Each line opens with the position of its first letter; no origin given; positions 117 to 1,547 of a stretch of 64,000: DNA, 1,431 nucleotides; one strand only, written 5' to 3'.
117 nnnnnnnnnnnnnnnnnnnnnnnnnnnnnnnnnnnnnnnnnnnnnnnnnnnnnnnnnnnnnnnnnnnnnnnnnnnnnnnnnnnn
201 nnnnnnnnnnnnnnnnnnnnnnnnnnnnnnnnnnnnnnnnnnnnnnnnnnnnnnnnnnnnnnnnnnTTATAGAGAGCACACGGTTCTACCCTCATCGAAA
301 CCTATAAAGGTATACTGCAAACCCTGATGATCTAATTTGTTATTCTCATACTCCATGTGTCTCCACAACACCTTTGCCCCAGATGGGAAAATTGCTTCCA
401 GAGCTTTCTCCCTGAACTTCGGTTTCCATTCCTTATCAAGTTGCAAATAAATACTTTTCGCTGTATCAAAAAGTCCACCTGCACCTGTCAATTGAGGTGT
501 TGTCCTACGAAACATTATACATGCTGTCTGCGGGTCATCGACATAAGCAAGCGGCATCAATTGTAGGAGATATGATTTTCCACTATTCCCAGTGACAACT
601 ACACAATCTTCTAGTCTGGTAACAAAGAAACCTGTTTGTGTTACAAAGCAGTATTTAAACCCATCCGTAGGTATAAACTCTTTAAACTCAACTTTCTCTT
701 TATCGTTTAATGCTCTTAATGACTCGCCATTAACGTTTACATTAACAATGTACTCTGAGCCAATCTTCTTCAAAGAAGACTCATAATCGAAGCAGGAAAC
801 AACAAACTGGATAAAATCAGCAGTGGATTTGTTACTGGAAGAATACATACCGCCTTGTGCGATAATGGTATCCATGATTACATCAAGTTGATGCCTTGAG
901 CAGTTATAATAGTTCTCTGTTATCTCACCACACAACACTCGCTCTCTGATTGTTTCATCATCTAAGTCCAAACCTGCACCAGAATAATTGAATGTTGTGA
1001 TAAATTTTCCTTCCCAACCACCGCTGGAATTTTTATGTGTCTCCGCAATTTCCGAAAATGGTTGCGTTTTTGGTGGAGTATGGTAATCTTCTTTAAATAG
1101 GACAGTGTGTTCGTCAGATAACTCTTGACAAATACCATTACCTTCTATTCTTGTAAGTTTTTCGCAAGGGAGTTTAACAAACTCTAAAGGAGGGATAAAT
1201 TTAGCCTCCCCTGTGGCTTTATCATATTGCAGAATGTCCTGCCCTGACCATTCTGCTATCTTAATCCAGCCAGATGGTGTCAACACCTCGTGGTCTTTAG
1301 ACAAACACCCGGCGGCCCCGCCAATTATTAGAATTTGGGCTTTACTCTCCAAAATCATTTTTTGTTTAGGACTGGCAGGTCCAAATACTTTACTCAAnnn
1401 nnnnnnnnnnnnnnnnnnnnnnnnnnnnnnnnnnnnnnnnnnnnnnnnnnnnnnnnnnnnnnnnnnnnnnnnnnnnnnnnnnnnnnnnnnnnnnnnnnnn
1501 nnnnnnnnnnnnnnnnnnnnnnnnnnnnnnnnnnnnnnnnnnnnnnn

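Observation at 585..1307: Intein splitting the Walker A P-loop of the same terminase gene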

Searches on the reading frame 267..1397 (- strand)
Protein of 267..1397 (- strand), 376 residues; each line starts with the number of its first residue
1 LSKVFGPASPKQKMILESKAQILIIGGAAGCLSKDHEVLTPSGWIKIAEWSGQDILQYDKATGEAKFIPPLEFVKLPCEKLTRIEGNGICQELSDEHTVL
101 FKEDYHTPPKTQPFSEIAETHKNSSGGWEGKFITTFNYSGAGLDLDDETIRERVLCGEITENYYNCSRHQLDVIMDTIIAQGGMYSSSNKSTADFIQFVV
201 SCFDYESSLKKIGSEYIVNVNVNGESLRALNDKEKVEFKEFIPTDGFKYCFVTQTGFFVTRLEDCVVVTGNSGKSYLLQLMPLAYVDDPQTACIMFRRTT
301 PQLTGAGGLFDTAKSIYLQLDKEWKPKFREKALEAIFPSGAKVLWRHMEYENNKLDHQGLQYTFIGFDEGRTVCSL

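Call 4: search_protein_families(library=pfam, proteins=[window:267-1397:-], max_evalue=1)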
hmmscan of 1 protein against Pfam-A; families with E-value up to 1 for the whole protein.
window:267-1397:- (376 aa): 1 family
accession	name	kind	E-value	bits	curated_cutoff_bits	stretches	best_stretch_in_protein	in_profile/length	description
PF03237.21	Terminase_6N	-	6.1e-06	26.5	22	1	272-369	8-104/215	Terminase large subunit, T4likevirus-type, N-terminal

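Call 55: search_protein_families(library=ncbifam, proteins=[window:267-1397:-], max_evalue=1)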
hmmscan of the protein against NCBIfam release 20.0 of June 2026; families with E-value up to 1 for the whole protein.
window:267-1397:- (376 aa): 1 family
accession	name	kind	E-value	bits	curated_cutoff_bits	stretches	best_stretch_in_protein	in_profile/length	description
NF007696.0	PRK10377.1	equivalog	0.18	11.7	165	1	226-263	16-53/121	PTS glucitol/sorbitol transporter subunit IIA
